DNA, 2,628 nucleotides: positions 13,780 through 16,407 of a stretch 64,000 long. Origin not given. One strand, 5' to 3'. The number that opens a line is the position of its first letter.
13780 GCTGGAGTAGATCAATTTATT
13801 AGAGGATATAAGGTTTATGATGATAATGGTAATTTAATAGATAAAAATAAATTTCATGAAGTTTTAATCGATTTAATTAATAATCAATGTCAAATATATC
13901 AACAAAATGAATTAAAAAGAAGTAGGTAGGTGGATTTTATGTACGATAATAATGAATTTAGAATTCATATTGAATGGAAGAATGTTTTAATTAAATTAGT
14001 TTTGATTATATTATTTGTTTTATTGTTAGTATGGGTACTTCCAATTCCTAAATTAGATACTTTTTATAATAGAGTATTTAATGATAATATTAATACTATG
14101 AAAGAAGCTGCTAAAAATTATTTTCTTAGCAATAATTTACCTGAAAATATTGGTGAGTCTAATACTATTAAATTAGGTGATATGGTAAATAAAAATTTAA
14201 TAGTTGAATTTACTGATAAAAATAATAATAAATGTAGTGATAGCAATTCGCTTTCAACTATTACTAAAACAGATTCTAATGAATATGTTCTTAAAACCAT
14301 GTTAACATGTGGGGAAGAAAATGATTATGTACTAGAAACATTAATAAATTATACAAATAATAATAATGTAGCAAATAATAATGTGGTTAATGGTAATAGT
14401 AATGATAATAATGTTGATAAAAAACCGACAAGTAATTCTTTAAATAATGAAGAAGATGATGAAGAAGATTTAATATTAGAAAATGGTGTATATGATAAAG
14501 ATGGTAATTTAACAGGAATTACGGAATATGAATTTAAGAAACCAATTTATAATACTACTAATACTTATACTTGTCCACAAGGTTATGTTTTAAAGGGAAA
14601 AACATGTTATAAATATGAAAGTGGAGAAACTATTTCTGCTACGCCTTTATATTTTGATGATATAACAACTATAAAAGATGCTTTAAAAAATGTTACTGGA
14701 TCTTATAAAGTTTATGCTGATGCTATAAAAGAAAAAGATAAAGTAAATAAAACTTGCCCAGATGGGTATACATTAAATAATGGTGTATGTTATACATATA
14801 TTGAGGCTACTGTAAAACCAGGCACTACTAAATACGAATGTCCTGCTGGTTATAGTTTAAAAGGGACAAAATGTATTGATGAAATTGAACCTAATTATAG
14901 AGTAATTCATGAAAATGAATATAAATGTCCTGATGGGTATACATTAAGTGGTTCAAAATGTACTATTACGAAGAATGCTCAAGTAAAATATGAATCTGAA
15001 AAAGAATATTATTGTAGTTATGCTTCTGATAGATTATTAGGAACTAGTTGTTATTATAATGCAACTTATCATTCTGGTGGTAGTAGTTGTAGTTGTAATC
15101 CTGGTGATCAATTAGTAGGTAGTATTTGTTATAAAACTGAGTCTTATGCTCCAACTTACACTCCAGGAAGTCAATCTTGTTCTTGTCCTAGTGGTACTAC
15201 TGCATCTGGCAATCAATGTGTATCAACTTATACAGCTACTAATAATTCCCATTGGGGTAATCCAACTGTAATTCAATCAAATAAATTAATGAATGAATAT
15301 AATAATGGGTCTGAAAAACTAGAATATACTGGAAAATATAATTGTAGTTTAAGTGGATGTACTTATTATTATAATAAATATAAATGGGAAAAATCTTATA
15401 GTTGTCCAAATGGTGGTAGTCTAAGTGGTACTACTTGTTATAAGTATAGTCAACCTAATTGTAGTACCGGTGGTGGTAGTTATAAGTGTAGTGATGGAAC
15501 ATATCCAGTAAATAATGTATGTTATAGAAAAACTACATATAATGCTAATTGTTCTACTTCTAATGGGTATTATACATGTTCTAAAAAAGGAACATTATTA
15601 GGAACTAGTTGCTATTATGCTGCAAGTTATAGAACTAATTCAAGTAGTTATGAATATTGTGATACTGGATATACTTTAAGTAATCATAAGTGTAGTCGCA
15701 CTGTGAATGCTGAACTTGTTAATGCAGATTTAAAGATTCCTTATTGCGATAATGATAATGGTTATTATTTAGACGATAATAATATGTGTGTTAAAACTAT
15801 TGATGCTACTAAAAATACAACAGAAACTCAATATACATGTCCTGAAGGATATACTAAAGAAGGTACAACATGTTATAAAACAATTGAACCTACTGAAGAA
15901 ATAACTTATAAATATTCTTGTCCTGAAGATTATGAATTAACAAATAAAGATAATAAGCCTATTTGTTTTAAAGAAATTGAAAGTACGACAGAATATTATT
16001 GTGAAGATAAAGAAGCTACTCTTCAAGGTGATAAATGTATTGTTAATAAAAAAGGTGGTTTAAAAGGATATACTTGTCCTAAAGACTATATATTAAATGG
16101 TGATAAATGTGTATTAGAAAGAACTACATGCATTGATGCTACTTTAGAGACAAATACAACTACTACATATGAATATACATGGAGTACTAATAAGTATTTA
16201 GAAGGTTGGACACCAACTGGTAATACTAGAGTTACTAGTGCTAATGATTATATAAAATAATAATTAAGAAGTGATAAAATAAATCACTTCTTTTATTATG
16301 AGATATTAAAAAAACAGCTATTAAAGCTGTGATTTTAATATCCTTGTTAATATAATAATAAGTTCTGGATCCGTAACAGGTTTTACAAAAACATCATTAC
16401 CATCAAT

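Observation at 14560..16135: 776-aa surface protein built from about 17 tandem cysteine-hairpin modules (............-[YI]xxxE)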

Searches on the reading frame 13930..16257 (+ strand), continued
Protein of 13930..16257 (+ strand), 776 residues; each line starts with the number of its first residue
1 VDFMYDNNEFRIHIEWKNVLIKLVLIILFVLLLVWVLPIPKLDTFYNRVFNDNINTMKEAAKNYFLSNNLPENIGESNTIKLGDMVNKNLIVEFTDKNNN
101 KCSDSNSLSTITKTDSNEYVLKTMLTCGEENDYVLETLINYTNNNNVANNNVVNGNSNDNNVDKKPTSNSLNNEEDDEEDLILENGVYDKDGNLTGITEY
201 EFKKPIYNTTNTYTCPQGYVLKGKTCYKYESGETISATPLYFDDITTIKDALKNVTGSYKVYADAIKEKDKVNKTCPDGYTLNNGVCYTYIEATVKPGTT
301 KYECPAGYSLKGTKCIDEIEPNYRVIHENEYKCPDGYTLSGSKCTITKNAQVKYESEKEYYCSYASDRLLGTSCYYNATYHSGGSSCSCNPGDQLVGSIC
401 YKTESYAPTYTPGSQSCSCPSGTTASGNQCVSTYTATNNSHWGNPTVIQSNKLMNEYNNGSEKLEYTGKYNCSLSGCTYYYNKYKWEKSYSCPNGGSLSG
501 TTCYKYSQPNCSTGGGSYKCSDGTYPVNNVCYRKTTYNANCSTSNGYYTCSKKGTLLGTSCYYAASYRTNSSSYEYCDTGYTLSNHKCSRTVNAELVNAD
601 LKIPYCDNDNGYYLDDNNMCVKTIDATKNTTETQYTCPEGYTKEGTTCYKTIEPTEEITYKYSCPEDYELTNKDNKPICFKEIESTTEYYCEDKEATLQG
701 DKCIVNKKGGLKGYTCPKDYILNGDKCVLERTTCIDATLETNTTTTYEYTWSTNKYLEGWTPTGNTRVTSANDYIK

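Call 82: search_protein_families(library=pfam, proteins=[P0196, P0273, P0187, P0194, P0229, P0232], max_evalue=0.001)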
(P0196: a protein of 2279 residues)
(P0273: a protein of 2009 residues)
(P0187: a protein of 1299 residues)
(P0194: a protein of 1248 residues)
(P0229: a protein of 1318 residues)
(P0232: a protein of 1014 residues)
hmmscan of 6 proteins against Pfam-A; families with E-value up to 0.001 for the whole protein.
P0196 (2279 aa): 1 family
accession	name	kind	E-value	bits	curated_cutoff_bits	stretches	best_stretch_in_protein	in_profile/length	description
PF05593.20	RHS_repeat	-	4.9e-21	75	22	1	1069-1099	1-32/38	RHS Repeat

P0273 (2009 aa): 2 families
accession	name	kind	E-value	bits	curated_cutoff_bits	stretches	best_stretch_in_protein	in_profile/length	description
PF13750.12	Big_3_3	-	9.2e-17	61.6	27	1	584-726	6-152/157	Bacterial Ig-like domain (group 3)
PF13752.12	DUF4165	-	3.3e-13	50.1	25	1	19-136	1-120/121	Domain of unknown function (DUF4165)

P0187 (1299 aa): 2 families
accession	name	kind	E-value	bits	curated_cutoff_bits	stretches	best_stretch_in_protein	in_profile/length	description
PF06986.16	F_T4SS_TraN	-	6.2e-85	285.1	23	1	1002-1248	1-240/240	F-type Type IV secretion system, TraN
PF12662.13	cEGF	-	9.3e-05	22.6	26.6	0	953-965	6-20/24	Complement Clr-like EGF-like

P0194 (1248 aa): 1 family
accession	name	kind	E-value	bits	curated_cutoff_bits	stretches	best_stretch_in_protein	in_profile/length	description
PF06986.16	F_T4SS_TraN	-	4.4e-73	246.3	23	1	923-1194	1-240/240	F-type Type IV secretion system, TraN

P0229 (1318 aa): 1 family
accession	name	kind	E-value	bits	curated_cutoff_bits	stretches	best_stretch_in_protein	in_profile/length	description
PF06986.16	F_T4SS_TraN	-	5.7e-68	229.6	23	1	997-1264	1-240/240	F-type Type IV secretion system, TraN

P0232 (1014 aa): 2 families
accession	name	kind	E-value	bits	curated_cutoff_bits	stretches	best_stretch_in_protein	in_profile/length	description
PF06986.16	F_T4SS_TraN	-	6.3e-64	216.3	23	1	711-948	35-240/240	F-type Type IV secretion system, TraN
PF12662.13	cEGF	-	4.3e-05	23.7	26.6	0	210-222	5-19/24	Complement Clr-like EGF-like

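Call 84: search_protein_families(library=ncbifam, proteins=[P0187, P0232, P0196, P0273], max_evalue=0.01)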
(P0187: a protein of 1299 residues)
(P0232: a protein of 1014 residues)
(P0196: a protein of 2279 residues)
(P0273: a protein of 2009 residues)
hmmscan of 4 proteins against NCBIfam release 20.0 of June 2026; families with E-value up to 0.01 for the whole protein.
P0187 (1299 aa): 13 families
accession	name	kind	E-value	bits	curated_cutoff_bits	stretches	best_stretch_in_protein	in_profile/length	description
NF009013.0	PRK12355.2-4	subfamily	2.9e-155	518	605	2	973-1295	263-573/576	type-F conjugative transfer system mating-pair stabilization protein TraN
TIGR02750.1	TraN_Ftype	equivalog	7.6e-63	213.5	422.45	1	988-1289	285-568/572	type-F conjugative transfer system mating-pair stabilization protein TraN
NF009017.0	PRK12355.3-3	subfamily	2.5e-59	201.5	796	1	851-1290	173-571/576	type-F conjugative transfer system mating-pair stabilization protein TraN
NF009016.0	PRK12355.3-2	equivalog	9.7e-56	189.9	648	1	1007-1298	332-624/626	type-F conjugative transfer system mating-pair stabilization protein TraN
NF009019.0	PRK12355.4-2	equivalog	8.4e-53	179.7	518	2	1174-1291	406-523/550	conjugal transfer mating pair stabilization protein TraN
NF009014.0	PRK12355.2-5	equivalog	3.1e-41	141.7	1173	1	993-1286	310-597/605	type-F conjugative transfer system mating-pair stabilization protein TraN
NF009015.0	PRK12355.3-1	equivalog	9.8e-36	123.5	416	2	1174-1270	304-395/420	conjugal transfer mating pair stabilization protein TraN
NF009011.0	PRK12355.1-5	equivalog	3.7e-34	118.1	1063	1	1016-1277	334-595/616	type-F conjugative transfer system mating-pair stabilization protein TraN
NF009012.0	PRK12355.2-1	equivalog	6.7e-33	113.9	775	2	1174-1268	666-765/795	type-F conjugative transfer system mating-pair stabilization protein TraN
NF009010.0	PRK12355.1-4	equivalog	1.1e-32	113.5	1106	1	1022-1273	328-577/602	type-F conjugative transfer system mating-pair stabilization protein TraN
NF009009.0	PRK12355.1-2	subfamily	2.3e-32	112.3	1368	1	1020-1290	374-642/651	type-F conjugative transfer system mating-pair stabilization protein TraN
NF011458.0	PRK14876.1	equivalog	3.4e-32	111.2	603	2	1173-1277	770-874/931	conjugal transfer mating pair stabilization protein TraN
NF009018.0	PRK12355.4-1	equivalog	6.2e-18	64.3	604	2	1175-1268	357-445/485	conjugal transfer mating pair stabilization protein TraN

P0232 (1014 aa): 13 families
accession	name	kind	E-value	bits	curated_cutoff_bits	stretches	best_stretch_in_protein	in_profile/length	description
NF009013.0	PRK12355.2-4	subfamily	2.6e-119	399.4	605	2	711-996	314-574/576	type-F conjugative transfer system mating-pair stabilization protein TraN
NF009019.0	PRK12355.4-2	equivalog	3.6e-53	180.9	518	2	864-1002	395-534/550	conjugal transfer mating pair stabilization protein TraN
TIGR02750.1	TraN_Ftype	equivalog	1.6e-47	162.9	422.45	3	875-988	457-571/572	type-F conjugative transfer system mating-pair stabilization protein TraN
NF009016.0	PRK12355.3-2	equivalog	2.6e-47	162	648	3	875-998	500-624/626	type-F conjugative transfer system mating-pair stabilization protein TraN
NF011458.0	PRK14876.1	equivalog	1.1e-39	136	603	2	872-984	769-881/931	conjugal transfer mating pair stabilization protein TraN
NF009017.0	PRK12355.3-3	subfamily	2.1e-39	135.7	796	2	875-988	459-573/576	type-F conjugative transfer system mating-pair stabilization protein TraN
NF009010.0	PRK12355.1-4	equivalog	3e-30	105.5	1106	2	866-995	469-599/602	type-F conjugative transfer system mating-pair stabilization protein TraN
NF009011.0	PRK12355.1-5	equivalog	7.4e-29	100.6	1063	2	873-995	490-613/616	type-F conjugative transfer system mating-pair stabilization protein TraN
NF009009.0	PRK12355.1-2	subfamily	4.8e-26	91.4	1368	1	718-997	397-649/651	type-F conjugative transfer system mating-pair stabilization protein TraN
NF009015.0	PRK12355.3-1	equivalog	6.3e-25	87.9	416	2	863-990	292-413/420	conjugal transfer mating pair stabilization protein TraN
NF009012.0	PRK12355.2-1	equivalog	7.4e-24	84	775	1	861-993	653-789/795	type-F conjugative transfer system mating-pair stabilization protein TraN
NF009014.0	PRK12355.2-5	equivalog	3.4e-22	78.8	1173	1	874-987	485-598/605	type-F conjugative transfer system mating-pair stabilization protein TraN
NF009018.0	PRK12355.4-1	equivalog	2.1e-15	55.9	604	1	862-1006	343-478/485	conjugal transfer mating pair stabilization protein TraN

P0196 (2279 aa): 3 families
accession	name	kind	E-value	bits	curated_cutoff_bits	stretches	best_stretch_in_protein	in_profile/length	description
TIGR03696.1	Rhs_assc_core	domain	5.3e-19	68.5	32.5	1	2004-2086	1-76/76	RHS repeat-associated core domain-containing protein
NF041261.1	RHS_core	equivalog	2e-13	49.1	2000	2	1978-2085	1158-1260/1261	RHS element core protein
TIGR01643.1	YD_repeat_2x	repeat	5.9e-08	32.9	15.8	0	754-776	2-24/42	YD repeat-containing protein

P0273 (2009 aa): 0 families

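Call 90: search_dna_similar(query=P0187, collection=plasmids, mode=protein, max_evalue=1e-10, max_rows=15)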
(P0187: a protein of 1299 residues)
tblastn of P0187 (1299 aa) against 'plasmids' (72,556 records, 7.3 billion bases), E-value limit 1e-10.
The search stops at 5000 records and this limit was reached: more records match than are counted here, and every count below describes the 5000 best-scoring records only.
Records with a match: at least 5000; places in all: 5146; records where one place covers at least 80% of the query: 3.
Best place of each record, by identity: <60% 5000.
By first word of the organism name: Escherichia 2743; Klebsiella 971; Salmonella 403; Enterobacter 129; Shigella 124; Serratia 86; Citrobacter 70; Vibrio 58; Providencia 53; Piscirickettsia 41; and 61 more.
By predicted mobility (MOB-suite, as given by PLSDB): conjugative 4622; mobilizable 195; non-mobilizable 183.
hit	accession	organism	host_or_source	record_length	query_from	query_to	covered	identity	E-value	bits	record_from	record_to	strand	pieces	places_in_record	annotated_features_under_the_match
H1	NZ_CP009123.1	Sphingopyxis fribergensis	soil sample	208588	70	1296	94%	35.0%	0e+0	796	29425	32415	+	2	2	none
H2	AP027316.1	Sphingobium sp. TomMM15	-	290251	70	1293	94%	32.7%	1e-144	633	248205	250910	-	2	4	hypothetical protein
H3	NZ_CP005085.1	Sphingobium sp. TKS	-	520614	70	1293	82%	36.8%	2e-149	835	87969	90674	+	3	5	none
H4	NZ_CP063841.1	Sphingopyxis granuli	whole organism,river sediment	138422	349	1296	73%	39.7%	0e+0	627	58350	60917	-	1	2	none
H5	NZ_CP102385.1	Sphingopyxis sp. DBS4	soil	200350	349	1296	73%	39.6%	0e+0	622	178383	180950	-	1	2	conjugal transfer protein TraN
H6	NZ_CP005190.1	Sphingobium sp. MI1205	-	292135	356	1293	72%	37.1%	3e-145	759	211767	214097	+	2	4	hypothetical protein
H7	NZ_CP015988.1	Sphingobium sp. EP60837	cell culture,soil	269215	351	1293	73%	36.7%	5e-150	768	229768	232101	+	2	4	none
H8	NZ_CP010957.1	Sphingobium sp. YBL2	cell culture,soil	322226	524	1293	59%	38.2%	6e-149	507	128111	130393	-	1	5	hypothetical protein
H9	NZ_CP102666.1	Sphingobium sp. JS3065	whole organism,chemical plant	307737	524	1293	59%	37.9%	3e-147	502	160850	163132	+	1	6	hypothetical protein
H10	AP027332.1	Sphingobium sp. TomTYG65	-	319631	524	1293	59%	37.8%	1e-148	507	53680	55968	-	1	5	hypothetical protein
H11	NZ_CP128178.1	Sphingobium baderi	mixed culture,activated sludge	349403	524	1293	59%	37.2%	3e-142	488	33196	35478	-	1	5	traN: conjugal transfer protein TraN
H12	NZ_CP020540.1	Sphingobium herbicidovorans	cell culture,soil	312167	529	1293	59%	37.0%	2e-146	500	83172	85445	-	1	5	conjugal transfer protein TraN | hypothetical protein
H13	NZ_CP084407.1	Sphingobium sp. CFD-2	cell culture,soil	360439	567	1293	56%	36.9%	9e-135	465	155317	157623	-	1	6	none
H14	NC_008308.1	Novosphingobium sp. KA1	-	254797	70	1296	36%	54.4%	1e-118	524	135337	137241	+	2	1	conjugal transfer protein TraN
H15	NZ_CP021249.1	Novosphingobium sp. KA1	-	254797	70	1296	36%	54.4%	1e-118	524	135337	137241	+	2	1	conjugal transfer protein TraN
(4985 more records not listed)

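Call 97: search_protein_families(library=padloc, proteins=[window:13939-16257:+], max_evalue=0.01)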
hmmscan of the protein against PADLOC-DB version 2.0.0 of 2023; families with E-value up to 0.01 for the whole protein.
window:13939-16257:+ (773 aa): 0 families

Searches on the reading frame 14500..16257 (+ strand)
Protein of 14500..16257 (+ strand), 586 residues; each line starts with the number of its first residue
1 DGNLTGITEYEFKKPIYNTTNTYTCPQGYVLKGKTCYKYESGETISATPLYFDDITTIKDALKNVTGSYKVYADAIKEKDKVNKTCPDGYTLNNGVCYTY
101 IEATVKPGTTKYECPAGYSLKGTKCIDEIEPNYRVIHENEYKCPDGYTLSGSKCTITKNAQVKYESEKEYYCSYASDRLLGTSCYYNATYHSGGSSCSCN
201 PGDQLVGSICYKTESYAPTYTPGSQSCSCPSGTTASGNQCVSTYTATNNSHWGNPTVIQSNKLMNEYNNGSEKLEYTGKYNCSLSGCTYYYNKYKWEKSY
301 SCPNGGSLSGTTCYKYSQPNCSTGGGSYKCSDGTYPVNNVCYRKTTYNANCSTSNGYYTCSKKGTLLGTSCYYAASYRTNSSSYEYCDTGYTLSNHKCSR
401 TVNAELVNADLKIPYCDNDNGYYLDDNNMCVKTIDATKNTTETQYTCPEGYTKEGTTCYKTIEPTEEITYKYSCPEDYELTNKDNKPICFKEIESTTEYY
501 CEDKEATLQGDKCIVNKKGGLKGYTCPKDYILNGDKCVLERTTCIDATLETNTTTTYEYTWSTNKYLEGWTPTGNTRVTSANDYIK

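Call 91: search_dna_similar(query=window:14500-16257:+, collection=plasmids, mode=protein, max_evalue=0.001, max_rows=15)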
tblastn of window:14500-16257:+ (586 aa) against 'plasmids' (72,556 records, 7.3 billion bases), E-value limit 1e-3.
Records with a match: 25; places in all: 75; records where one place covers at least 80% of the query: 15.
Best place of each record, by identity: <60% 25.
By first word of the organism name: Sphingobium 10; Shewanella 8; Sphingopyxis 3; Herbaspirillum 1; Pseudoalteromonas 1; Alteromonas 1; Massilia 1.
By predicted mobility (MOB-suite, as given by PLSDB): conjugative 9; mobilizable 9; non-mobilizable 7.
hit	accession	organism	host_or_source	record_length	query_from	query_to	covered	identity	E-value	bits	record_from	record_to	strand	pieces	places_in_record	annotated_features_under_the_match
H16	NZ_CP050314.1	Shewanella aestuarii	Perinereis linea,Single cell,intestinal ...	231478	22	538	88%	29.4%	2e-15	88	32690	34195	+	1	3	Ig-like domain-containing protein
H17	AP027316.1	Sphingobium sp. TomMM15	-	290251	16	537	89%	29.0%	3e-10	142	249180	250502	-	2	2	hypothetical protein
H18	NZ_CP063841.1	Sphingopyxis granuli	whole organism,river sediment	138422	22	539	88%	29.2%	2e-25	119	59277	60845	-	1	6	none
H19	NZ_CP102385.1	Sphingopyxis sp. DBS4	soil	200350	22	539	88%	29.0%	1e-23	114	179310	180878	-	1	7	conjugal transfer protein TraN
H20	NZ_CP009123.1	Sphingopyxis fribergensis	soil sample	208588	22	537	88%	28.4%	3e-17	94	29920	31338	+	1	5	none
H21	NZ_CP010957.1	Sphingobium sp. YBL2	cell culture,soil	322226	2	537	91%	27.1%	2e-10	134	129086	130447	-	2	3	none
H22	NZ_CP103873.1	Herbaspirillum huttiense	tea plant,single cell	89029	20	514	84%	27.8%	1e-15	146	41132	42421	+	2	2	hypothetical protein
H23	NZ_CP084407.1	Sphingobium sp. CFD-2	cell culture,soil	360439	16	537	89%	26.2%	2e-8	123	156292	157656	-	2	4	none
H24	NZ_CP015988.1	Sphingobium sp. EP60837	cell culture,soil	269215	22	538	88%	26.2%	2e-14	135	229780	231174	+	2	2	none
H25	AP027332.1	Sphingobium sp. TomTYG65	-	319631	22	535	88%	26.3%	4e-15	87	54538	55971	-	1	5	hypothetical protein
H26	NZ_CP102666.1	Sphingobium sp. JS3065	whole organism,chemical plant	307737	23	535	88%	25.4%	4e-12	77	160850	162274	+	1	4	none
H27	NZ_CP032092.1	Pseudoalteromonas donghaensis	cell culture,seawater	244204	24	537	88%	25.4%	8e-6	57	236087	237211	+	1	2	hypothetical protein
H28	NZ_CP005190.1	Sphingobium sp. MI1205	-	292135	22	513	84%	26.4%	3e-13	81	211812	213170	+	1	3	none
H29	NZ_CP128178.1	Sphingobium baderi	mixed culture,activated sludge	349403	22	535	88%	24.7%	4e-14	84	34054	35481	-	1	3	traN: conjugal transfer protein TraN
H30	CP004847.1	Alteromonas mediterranea 615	-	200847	19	482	79%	26.1%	4e-11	74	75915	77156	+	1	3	hypothetical protein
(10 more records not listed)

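Call 92: get_annotated_region(hit=H19, flank=4000)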
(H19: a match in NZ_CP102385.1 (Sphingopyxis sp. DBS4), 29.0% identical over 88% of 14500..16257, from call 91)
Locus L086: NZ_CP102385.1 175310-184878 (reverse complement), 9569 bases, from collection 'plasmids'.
description: Sphingopyxis sp. DBS4 plasmid pDB-1, complete sequence
organism: Sphingopyxis sp. DBS4 (NCBI taxid 2968500)
taxonomy: Bacteria; Pseudomonadota; Alphaproteobacteria; Sphingomonadales; Sphingomonadaceae; Sphingopyxis; Sphingopyxis sp. DBS4
host: -; source: soil; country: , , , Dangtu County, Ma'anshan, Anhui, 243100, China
typing (MOB-suite, as given by PLSDB): mobilizable; replicon rep_cluster_550; relaxase MOBF
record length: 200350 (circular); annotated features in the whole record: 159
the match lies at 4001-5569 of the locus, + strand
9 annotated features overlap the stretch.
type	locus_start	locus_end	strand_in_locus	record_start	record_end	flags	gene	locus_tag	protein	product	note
CDS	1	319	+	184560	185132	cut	-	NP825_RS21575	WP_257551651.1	type-F conjugative transfer system protein TrbI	-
CDS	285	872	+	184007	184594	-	-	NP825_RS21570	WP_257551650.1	S26 family signal peptidase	-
CDS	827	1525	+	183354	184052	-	traW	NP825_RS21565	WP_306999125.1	type-F conjugative transfer system protein TraW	-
CDS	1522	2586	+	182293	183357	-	traU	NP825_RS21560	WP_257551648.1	conjugal transfer pilus assembly protein TraU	-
CDS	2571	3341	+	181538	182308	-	trbC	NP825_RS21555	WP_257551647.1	type-F conjugative transfer system pilin assembly protein TrbC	-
CDS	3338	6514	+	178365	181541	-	-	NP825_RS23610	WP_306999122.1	conjugal transfer protein TraN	-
CDS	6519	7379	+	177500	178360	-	-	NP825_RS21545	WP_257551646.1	conjugal transfer protein TraF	-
CDS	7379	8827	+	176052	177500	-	-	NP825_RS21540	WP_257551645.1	conjugal transfer protein TraH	-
CDS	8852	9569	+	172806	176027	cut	-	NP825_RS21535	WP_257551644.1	conjugal transfer protein TraG N-terminal domain-containing protein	-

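Call 93: get_annotated_region(hit=H16, flank=6000)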
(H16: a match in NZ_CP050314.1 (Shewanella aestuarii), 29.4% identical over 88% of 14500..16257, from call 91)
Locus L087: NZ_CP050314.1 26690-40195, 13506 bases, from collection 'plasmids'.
description: Shewanella aestuarii strain PN3F2 plasmid pPN3F2_1, complete sequence
organism: Shewanella aestuarii (NCBI taxid 1028752)
taxonomy: Bacteria; Pseudomonadota; Gammaproteobacteria; Alteromonadales; Shewanellaceae; Shewanella; Shewanella aestuarii
host: -; source: Perinereis linea,Single cell,intestinal content; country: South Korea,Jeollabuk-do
typing (MOB-suite, as given by PLSDB): non-mobilizable
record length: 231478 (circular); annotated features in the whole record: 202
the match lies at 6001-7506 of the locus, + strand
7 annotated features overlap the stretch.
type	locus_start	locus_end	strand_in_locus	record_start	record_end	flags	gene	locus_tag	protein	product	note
CDS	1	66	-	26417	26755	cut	-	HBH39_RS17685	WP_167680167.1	S24 family peptidase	-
CDS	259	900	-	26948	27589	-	-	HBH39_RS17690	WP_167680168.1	hypothetical protein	-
CDS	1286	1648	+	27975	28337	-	-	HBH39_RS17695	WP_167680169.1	hypothetical protein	-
CDS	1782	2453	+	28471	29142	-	-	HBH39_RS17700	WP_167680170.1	hypothetical protein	-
CDS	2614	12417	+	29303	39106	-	-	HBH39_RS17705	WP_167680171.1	Ig-like domain-containing protein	-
CDS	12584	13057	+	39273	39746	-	lepB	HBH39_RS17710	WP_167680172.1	signal peptidase I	GO:0009306 - protein secretion [Evidence IEA]; GO:0006465 - signal peptide processing [Evidence IEA]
CDS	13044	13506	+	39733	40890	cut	-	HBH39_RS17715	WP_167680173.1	TrbC family F-type conjugative pilus assembly protein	-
